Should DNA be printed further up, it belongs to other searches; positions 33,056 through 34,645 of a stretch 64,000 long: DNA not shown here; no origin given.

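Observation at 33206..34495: Stand-alone HerA/FtsK-like (DUF87-type) ATPase with no partner, flanked by sdhC and a GH13 gene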

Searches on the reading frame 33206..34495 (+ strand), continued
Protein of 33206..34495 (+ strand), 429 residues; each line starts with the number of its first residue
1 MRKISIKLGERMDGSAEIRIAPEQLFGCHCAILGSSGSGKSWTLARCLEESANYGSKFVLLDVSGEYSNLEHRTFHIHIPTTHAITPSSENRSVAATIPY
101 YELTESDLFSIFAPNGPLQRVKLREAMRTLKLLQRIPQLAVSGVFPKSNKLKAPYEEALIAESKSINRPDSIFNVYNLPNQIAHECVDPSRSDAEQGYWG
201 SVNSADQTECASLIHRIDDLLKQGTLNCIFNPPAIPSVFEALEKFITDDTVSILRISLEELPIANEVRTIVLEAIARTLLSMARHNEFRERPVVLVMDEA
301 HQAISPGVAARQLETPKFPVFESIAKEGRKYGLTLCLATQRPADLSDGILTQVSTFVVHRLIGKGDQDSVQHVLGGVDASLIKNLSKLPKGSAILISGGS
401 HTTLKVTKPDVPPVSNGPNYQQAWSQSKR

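Call 21: search_solved_structures(query=window:33206-34495:+, max_evalue=0.001, show_alignments=1)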
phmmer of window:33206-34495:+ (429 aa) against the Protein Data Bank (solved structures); distinct sequences matched with E-value up to 0.001: 9.
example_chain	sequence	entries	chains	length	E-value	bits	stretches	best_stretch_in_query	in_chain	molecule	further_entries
8xau_A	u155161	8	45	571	7.4e-26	94.3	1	184-425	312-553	ATP-binding protein | HerA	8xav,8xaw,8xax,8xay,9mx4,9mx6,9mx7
9c1m_M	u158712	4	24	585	1.2e-19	73.8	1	257-428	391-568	ATP-binding protein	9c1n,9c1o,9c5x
8ziq_M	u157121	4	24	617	2.4e-19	72.8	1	245-426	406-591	HerA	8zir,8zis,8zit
8j4u_M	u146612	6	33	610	5.3e-18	68.4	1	271-424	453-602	Nucleoside triphosphate hydrolase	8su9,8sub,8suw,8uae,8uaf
8wiv_A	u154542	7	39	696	1.4e-17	67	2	248-414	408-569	Helicase HerA central domain-containing protein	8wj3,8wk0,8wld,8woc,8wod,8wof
8yho_A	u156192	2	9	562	1.4e-14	57.1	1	290-396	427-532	DUF87 domain-containing protein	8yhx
4d2i_A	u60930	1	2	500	2e-13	53.3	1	286-397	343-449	HERA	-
9x1l_A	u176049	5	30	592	4.1e-13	52.3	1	289-397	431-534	DNA helicase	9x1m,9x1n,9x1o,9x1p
8wet_A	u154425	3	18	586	0.00011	24.6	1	316-366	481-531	TdpA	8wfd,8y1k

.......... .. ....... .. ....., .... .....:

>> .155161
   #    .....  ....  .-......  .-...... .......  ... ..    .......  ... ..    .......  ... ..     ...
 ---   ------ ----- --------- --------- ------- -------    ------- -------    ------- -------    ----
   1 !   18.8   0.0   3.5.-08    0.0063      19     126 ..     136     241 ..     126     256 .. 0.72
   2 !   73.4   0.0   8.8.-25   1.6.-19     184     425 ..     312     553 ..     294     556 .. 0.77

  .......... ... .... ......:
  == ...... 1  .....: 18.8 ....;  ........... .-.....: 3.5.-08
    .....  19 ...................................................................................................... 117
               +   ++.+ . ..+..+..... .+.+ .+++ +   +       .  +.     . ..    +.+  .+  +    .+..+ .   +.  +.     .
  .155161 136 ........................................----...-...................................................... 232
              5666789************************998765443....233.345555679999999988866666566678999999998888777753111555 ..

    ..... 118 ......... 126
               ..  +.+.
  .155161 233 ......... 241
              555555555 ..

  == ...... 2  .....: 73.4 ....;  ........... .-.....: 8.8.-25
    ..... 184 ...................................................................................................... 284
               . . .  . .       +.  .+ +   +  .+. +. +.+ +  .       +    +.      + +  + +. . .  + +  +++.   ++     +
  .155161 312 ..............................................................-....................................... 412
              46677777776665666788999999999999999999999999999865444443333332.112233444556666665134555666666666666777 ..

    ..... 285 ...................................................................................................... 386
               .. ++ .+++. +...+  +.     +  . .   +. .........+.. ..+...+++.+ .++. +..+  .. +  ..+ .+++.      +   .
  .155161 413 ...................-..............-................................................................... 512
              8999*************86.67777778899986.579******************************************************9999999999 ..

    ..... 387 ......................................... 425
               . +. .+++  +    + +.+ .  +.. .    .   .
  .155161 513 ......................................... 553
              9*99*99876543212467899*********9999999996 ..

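Call 23: list_cluster_members(proteins=[P0001, P0008, P0012, P0016, P0019, P0020, P0029, P0040])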
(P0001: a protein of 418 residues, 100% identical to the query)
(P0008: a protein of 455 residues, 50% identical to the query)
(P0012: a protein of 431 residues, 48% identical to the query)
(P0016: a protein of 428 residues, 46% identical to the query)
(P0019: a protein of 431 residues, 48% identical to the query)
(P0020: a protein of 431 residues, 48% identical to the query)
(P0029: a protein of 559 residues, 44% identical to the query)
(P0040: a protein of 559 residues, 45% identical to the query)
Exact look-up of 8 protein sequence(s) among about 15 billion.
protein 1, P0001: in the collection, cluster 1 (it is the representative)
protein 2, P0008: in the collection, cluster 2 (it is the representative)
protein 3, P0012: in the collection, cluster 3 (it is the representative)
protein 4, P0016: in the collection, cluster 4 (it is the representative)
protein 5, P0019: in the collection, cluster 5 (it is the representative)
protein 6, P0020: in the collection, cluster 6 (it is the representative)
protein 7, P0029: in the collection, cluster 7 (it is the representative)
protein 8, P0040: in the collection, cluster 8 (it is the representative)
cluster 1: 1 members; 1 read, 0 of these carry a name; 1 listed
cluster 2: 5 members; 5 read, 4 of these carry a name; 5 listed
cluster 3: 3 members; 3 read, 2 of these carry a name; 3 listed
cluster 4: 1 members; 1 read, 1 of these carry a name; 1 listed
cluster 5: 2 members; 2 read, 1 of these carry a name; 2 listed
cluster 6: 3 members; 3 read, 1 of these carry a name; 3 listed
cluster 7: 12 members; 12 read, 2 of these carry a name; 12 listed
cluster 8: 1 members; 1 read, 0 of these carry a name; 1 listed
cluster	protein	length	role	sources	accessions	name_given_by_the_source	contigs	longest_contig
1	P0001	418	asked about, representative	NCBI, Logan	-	-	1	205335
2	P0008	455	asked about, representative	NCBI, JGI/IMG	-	hypothetical protein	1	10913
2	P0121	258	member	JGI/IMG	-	DNA helicase HerA-like ATPase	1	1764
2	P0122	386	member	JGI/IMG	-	hypothetical protein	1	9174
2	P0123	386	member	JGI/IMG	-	hypothetical protein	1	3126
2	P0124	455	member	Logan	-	-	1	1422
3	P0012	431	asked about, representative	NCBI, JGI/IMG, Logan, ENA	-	hypothetical protein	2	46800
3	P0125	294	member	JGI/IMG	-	hypothetical protein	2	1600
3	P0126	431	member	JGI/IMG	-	-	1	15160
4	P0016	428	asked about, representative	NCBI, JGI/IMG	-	hypothetical protein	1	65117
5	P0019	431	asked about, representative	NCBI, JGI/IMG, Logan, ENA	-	hypothetical protein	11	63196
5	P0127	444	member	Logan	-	-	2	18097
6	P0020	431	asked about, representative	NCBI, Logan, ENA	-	-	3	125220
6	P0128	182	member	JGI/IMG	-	DNA helicase HerA-like ATPase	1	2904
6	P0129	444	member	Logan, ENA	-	-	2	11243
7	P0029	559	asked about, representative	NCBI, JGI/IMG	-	hypothetical protein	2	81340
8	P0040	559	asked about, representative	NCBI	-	-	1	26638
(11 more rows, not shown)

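Call 32: find_encoding_contigs(protein=P0002, flank=6000, max_places=2)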
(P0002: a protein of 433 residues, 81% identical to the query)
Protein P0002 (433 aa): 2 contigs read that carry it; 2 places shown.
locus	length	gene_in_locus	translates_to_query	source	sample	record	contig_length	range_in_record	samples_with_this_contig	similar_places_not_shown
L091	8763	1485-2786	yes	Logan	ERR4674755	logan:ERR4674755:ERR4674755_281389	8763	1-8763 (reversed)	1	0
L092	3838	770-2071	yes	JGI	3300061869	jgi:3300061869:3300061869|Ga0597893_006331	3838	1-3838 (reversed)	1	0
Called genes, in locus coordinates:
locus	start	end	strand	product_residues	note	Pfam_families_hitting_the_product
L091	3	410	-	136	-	?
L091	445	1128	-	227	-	-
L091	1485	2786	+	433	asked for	PF01935:DUF87, PF10412:TrwB_AAD_bind (faint)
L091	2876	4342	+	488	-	PF00128:Alpha-amylase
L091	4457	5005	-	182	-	PF22381:Staph_reg_Sar_Rot, PF01047:MarR, PF12802:MarR_2 (faint)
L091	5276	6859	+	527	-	-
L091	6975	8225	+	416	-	PF03448:MgtE_N (faint), PF14841:FliG_M (weak), PF00571:CBS (weak), PF01769:MgtE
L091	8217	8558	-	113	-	PF14114:DUF4286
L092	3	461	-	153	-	?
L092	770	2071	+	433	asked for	PF01935:DUF87, PF10412:TrwB_AAD_bind (faint)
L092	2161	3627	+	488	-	PF00128:Alpha-amylase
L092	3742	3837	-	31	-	?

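Call 33: find_encoding_contigs(protein=P0001, flank=2000, max_places=2)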
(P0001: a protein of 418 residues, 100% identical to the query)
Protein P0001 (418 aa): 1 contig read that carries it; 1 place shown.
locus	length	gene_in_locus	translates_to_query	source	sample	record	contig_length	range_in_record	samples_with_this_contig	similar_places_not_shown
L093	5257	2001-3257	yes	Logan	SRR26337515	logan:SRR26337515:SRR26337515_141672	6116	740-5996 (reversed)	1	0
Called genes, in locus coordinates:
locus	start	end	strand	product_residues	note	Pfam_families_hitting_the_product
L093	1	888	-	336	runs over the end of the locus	?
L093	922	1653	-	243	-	PF01127:Sdh_cyt (faint)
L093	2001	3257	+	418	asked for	PF01935:DUF87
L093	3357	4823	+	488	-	PF00128:Alpha-amylase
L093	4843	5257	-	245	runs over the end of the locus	PF22381:Staph_reg_Sar_Rot, PF01047:MarR, PF12802:MarR_2 (weak)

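Call 38: predict_structure(alignment_id=A2)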
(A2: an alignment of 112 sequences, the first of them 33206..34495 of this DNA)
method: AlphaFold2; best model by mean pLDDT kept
length: 429 residues; sequences in the alignment: 112
mean_pLDDT: 92.6   pTM: 0.91
mean pLDDT of the five models: 92.6, 92.6, 92.1, 91.9, 91.5
residues with pLDDT >= 90: 366; 70-90: 36; 50-70: 25; < 50: 2
segments of 3 or more residues with pLDDT < 50: none
pLDDT, mean of each block of 10 residues (from residue 1): 88 96 96 96 97 96 94 95 68 91 95 95 98 98 98 98 95 97 98 95 98 98 92 95 97 96 90 96 96 96 70 62 96 98 93 97 95 89 94 94 97 84 76
secondary structure, 60 per line:
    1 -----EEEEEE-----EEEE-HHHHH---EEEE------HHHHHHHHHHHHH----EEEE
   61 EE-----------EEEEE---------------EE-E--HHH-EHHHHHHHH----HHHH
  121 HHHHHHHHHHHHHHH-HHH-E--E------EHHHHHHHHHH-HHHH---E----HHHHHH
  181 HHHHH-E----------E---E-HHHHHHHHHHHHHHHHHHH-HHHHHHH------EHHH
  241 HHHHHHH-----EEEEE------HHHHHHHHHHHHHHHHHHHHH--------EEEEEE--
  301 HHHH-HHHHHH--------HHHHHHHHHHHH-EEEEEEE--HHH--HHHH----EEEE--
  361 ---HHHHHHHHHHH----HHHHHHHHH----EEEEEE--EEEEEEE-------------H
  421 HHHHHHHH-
elements in order: E6-11 E17-20 H22-26 E30-33 H40-52 E57-62 E74-78 H105-112 H117-135 H152-161 H163-166 H175-185 H204-222 H224-230 H238-247 E253-257 H264-284 E293-298 H301-304 H306-311 H320-331 E333-339 H347-350 E355-358 H364-374 H379-387 E392-397 E400-406 H420-428

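Call 40: fold_search(model_id=the predicted structure, library=pdb)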
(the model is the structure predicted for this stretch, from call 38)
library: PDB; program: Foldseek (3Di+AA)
matches with E <= 10: 1370; with E <= 0.001: 174
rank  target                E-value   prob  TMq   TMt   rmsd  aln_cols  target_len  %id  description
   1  8xau_A                9.9e-24  1.00  0.75  0.58   5.6       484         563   21  Cryo-EM structure of HerA (released 2024-06-05)
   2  8wiv_O                2.9e-23  1.00  0.72  0.49   6.7       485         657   21  Cryo-EM structure of a bacterial protein (released 2024-09-11)
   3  8wld_L                3.9e-23  1.00  0.72  0.48   7.7       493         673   21  Cryo-EM structure of SIR2/HerA antiphage complex (released 2024-09-11)
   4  8sub_O                7.8e-23  1.00  0.75  0.57   5.6       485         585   19  E. coli SIR2-HerA complex (dodecamer SIR2 pentamer HerA) (released 2023-12-27)
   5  8wld_D                1.8e-22  1.00  0.72  0.48   6.8       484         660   21  Cryo-EM structure of SIR2/HerA antiphage complex (released 2024-09-11)
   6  8wiv_M                2.4e-22  1.00  0.73  0.51   6.2       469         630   21  Cryo-EM structure of a bacterial protein (released 2024-09-11)
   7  8xav_A                2.6e-22  1.00  0.72  0.56   6.3       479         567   22  Cryo-EM structure of an anti-phage defense complex (released 2024-06-05)
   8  8xau_E                4.3e-22  1.00  0.73  0.58   6.5       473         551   23  Cryo-EM structure of HerA (released 2024-06-05)
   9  8xau_F                7.2e-22  1.00  0.72  0.59   6.3       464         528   22  Cryo-EM structure of HerA (released 2024-06-05)
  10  8sub_N                9.1e-22  1.00  0.74  0.57   5.3       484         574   18  E. coli SIR2-HerA complex (dodecamer SIR2 pentamer HerA) (released 2023-12-27)
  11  8wld_M                1.1e-21  1.00  0.71  0.47   7.6       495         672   21  Cryo-EM structure of SIR2/HerA antiphage complex (released 2024-09-11)
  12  8woc_D                1.2e-21  1.00  0.70  0.55   6.8       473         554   20  Cryo-EM structure of SIR2/HerA complex (released 2024-09-11)
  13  8wof_D                1.5e-21  1.00  0.69  0.55   6.9       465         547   21  Cryo-EM structure of SIR2/HerA complex (released 2024-09-11)
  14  8wod_O                1.7e-21  1.00  0.69  0.54   7.9       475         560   20  Cryo-EM structure of SIR2/HerA complex (released 2024-09-11)
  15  8xav_E                2.7e-21  1.00  0.72  0.56   6.4       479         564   21  Cryo-EM structure of an anti-phage defense complex (released 2024-06-05)
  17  8sub_M                4.0e-21  1.00  0.72  0.56   5.8       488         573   18  E. coli SIR2-HerA complex (dodecamer SIR2 pentamer HerA) (released 2023-12-27)
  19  8wld_A                7.1e-21  1.00  0.67  0.61   6.1       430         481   22  Cryo-EM structure of SIR2/HerA antiphage complex (released 2024-09-11)
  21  8j4u_Q                1.7e-20  1.00  0.71  0.56   6.3       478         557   18  Structure of HerA-Sir2 complex from Escherichia coli Nezha system (released 2024-01-03)
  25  8wiv_D                4.2e-20  1.00  0.72  0.53   6.6       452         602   23  Cryo-EM structure of a bacterial protein (released 2024-09-11)
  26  8j4u_P                4.7e-20  1.00  0.68  0.53   7.2       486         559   17  Structure of HerA-Sir2 complex from Escherichia coli Nezha system (released 2024-01-03)
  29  8wld_N                9.8e-20  1.00  0.71  0.51   6.9       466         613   23  Cryo-EM structure of SIR2/HerA antiphage complex (released 2024-09-11)
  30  8wiv_L                1.1e-19  1.00  0.73  0.50   6.6       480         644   21  Cryo-EM structure of a bacterial protein (released 2024-09-11)
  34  8sub_P                1.8e-19  1.00  0.66  0.53   7.6       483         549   18  E. coli SIR2-HerA complex (dodecamer SIR2 pentamer HerA) (released 2023-12-27)
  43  8sub_Q                8.6e-19  1.00  0.68  0.54   6.6       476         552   18  E. coli SIR2-HerA complex (dodecamer SIR2 pentamer HerA) (released 2023-12-27)
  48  8j4u_R                3.6e-18  1.00  0.68  0.57   6.1       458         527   19  Structure of HerA-Sir2 complex from Escherichia coli Nezha system (released 2024-01-03)
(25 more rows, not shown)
